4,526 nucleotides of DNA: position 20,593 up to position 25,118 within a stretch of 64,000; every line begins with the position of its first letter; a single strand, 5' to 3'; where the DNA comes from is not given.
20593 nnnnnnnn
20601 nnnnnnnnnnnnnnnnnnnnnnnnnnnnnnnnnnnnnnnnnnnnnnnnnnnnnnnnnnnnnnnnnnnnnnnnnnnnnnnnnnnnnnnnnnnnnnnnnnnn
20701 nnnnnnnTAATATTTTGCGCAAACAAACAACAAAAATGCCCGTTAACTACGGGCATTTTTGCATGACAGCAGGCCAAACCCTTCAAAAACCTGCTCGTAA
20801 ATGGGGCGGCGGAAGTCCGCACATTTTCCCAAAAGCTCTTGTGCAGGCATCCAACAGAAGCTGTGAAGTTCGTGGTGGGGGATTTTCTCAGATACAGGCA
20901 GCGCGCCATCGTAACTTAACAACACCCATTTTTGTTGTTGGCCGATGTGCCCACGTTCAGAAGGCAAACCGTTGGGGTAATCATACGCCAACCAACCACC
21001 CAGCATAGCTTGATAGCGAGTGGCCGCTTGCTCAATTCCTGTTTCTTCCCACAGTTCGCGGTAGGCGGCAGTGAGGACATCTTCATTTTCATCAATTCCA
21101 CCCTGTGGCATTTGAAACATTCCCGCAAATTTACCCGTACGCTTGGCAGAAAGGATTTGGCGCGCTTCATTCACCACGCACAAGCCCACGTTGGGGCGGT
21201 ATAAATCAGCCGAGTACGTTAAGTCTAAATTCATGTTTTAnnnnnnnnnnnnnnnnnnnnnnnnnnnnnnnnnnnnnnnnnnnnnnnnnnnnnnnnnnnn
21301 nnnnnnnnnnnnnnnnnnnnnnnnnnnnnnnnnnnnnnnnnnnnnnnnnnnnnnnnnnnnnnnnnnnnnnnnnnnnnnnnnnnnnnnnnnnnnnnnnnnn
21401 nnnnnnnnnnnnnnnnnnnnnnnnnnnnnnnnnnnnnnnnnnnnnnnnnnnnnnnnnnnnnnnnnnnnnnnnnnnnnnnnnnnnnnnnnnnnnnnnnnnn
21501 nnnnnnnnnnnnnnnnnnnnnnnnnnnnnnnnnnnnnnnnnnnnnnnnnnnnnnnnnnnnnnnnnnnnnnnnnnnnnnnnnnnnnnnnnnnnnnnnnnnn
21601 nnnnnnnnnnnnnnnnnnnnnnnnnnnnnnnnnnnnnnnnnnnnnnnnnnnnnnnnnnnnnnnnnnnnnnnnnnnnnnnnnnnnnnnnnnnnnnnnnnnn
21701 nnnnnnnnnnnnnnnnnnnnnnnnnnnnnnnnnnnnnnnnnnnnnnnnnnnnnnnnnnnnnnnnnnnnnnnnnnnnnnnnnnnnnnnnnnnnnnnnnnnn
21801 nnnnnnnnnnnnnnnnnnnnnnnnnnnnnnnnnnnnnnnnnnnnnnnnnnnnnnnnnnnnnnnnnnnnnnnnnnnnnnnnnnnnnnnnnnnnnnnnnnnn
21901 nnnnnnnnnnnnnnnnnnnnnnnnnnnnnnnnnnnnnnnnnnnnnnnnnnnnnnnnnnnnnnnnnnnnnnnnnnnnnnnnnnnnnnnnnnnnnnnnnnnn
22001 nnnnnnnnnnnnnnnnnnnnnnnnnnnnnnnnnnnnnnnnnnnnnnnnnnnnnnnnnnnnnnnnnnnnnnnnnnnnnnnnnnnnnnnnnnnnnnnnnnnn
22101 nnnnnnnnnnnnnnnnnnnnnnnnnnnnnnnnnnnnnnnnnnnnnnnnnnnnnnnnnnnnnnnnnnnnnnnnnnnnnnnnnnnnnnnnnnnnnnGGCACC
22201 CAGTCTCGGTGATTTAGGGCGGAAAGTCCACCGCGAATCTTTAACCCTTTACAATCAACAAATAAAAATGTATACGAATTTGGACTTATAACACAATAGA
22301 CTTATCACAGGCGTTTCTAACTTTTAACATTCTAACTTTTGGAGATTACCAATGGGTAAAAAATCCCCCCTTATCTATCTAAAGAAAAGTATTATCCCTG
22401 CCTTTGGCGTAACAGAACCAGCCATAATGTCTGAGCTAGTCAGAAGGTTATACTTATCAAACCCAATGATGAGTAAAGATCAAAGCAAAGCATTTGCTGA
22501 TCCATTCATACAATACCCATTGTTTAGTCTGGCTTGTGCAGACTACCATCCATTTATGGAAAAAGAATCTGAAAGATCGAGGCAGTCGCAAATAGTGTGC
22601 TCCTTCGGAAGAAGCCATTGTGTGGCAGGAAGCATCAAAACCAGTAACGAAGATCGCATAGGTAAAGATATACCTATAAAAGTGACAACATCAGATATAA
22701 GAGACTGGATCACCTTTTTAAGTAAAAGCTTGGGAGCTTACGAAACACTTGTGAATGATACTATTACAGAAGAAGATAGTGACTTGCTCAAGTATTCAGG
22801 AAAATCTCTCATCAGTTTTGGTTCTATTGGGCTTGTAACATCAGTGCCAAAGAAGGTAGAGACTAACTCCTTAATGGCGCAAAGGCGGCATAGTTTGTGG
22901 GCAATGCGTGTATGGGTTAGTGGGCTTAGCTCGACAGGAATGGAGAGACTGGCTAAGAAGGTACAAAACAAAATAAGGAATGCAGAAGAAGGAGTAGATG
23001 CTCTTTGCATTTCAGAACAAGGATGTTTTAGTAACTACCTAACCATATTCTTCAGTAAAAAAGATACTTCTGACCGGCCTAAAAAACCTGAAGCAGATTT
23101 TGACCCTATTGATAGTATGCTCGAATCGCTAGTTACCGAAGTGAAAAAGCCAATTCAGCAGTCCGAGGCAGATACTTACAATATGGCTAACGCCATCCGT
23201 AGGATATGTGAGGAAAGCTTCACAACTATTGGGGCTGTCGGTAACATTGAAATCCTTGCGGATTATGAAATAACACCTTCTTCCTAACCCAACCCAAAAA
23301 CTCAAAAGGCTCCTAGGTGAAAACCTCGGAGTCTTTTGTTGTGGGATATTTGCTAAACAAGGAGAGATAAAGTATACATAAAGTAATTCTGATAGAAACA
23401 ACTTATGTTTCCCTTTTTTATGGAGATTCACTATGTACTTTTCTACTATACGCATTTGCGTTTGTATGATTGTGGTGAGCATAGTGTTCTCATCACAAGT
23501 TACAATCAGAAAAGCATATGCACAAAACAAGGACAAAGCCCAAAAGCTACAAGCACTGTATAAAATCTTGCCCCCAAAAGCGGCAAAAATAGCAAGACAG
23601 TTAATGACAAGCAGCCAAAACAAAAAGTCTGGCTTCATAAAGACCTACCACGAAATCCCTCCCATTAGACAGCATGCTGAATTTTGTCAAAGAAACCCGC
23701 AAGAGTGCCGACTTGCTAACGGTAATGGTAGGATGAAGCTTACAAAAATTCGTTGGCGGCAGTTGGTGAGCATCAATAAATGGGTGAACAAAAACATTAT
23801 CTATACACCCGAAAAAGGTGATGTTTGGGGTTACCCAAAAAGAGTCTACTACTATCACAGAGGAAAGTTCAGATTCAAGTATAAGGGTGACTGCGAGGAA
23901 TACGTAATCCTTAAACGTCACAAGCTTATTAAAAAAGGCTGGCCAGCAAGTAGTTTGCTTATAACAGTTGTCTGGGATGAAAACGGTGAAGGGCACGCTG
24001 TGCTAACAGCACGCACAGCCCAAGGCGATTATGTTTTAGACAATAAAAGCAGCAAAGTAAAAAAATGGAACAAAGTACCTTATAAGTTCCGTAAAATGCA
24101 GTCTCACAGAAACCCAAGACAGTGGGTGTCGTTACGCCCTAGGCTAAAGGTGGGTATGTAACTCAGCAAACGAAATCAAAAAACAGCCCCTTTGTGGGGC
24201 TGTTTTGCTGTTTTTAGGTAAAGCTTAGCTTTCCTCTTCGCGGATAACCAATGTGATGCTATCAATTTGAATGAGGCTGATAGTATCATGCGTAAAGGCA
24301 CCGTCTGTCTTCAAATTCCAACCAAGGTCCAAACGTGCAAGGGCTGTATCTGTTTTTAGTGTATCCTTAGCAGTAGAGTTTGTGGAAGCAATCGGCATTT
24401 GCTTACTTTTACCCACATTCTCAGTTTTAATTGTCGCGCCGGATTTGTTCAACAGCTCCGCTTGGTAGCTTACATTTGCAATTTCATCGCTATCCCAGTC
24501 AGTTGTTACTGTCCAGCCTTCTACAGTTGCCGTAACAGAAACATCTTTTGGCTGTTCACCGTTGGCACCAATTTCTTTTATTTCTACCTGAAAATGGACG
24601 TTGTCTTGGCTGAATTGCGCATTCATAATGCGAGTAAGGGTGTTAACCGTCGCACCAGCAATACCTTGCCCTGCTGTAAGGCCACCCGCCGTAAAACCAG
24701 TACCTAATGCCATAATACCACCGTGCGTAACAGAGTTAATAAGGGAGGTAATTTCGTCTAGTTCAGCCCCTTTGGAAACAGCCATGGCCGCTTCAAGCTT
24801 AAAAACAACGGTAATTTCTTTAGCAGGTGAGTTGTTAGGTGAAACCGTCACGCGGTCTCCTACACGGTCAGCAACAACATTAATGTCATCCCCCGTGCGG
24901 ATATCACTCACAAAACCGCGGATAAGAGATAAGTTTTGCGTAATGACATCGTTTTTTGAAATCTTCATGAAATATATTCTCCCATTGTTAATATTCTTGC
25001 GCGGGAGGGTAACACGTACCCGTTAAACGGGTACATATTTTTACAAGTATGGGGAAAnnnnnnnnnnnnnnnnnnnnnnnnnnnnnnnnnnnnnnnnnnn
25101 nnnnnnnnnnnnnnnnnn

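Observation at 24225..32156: Five-gene operon pairing a Slam-like outer-membrane translocon and a TbpB/fHbp-type surface lipoprotein with a CHASE2 nucleotidyl cyclase and a stand-alone GAF protein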

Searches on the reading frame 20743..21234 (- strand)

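Call 82: search_protein_families(library=pfam, proteins=[window:20743-21234:-], max_evalue=0.01)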
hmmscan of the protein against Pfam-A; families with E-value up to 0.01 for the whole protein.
window:20743-21234:- (163 aa): 2 families
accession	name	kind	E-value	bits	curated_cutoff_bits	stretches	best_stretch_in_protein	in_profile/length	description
PF00293.34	NUDIX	-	2.1e-22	80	21.1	1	12-148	2-133/134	NUDIX domain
PF14815.12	NUDIX_4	-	0.0074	16.5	35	0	19-70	4-54/113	NUDIX domain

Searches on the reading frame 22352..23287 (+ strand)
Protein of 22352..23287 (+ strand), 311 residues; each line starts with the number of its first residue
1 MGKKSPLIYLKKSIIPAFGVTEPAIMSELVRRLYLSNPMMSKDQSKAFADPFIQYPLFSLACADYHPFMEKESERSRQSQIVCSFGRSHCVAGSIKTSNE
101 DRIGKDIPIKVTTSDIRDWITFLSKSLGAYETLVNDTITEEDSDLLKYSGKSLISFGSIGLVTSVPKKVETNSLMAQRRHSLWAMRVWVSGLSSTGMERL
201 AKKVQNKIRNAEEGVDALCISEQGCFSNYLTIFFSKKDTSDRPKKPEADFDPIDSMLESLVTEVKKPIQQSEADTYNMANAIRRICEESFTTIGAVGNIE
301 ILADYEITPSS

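Call 64: search_protein_families(library=ncbifam, proteins=[window:22352-23287:+], max_evalue=0.00001)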
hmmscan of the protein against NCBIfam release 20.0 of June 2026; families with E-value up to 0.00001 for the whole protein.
window:22352-23287:+ (311 aa): 0 families

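Call 82: search_protein_families(library=pfam, proteins=[window:22352-23287:+], max_evalue=0.01)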
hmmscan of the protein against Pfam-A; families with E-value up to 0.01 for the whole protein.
window:22352-23287:+ (311 aa): 1 family
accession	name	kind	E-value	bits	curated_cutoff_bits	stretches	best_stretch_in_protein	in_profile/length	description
PF13166.12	AAA_13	-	0.0013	18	36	1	235-306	596-667/713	AAA domain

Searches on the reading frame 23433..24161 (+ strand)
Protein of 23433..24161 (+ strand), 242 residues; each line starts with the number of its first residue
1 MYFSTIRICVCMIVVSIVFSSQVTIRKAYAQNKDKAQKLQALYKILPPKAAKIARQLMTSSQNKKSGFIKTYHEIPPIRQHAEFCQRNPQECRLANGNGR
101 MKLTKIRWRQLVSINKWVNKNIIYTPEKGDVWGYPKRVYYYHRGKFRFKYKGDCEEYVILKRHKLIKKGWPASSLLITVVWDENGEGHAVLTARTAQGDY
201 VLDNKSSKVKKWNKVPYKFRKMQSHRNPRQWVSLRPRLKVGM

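Call 64: search_protein_families(library=ncbifam, proteins=[window:23433-24161:+], max_evalue=0.00001)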
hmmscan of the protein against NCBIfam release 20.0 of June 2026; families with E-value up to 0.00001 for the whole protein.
window:23433-24161:+ (242 aa): 1 family
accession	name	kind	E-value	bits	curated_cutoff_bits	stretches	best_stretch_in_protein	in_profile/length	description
NF045674.1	CystProtLapG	equivalog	3.3e-06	26.4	320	1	109-209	65-165/221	cysteine protease LapG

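Call 82: search_protein_families(library=pfam, proteins=[window:23433-24161:+], max_evalue=0.01)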
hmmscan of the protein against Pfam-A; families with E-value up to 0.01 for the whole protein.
window:23433-24161:+ (242 aa): 2 families
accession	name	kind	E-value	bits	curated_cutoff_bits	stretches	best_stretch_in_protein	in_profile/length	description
PF06035.17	Peptidase_C93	-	1.3e-50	171.8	27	1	77-235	8-158/162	Bacterial transglutaminase-like cysteine proteinase BTLCP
PF04473.18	DUF553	-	3.9e-05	23.6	20.5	1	110-209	18-118/140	Transglutaminase-like domain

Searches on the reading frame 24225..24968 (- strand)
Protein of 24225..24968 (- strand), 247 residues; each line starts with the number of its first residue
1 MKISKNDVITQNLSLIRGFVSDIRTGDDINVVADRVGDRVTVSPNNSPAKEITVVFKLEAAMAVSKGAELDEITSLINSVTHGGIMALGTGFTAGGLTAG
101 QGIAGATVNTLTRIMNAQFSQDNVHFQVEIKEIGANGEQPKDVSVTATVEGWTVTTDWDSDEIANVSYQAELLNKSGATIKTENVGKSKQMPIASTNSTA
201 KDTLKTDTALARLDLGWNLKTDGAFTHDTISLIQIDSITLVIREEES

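Call 8: search_protein_families(library=pfam, proteins=[window:24225-24968:-], max_evalue=1)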
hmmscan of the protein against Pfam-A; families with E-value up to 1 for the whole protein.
window:24225-24968:- (247 aa): 0 families

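Call 9: search_protein_families(library=ncbifam, proteins=[window:24225-24968:-], max_evalue=1)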
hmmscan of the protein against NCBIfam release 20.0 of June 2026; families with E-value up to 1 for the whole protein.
window:24225-24968:- (247 aa): 1 family
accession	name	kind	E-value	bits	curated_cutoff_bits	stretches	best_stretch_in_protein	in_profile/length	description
NF045731.1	blaDYB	exception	0.026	13.8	550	1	144-234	91-176/250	DYB family subclass B1 metallo-beta-lactamase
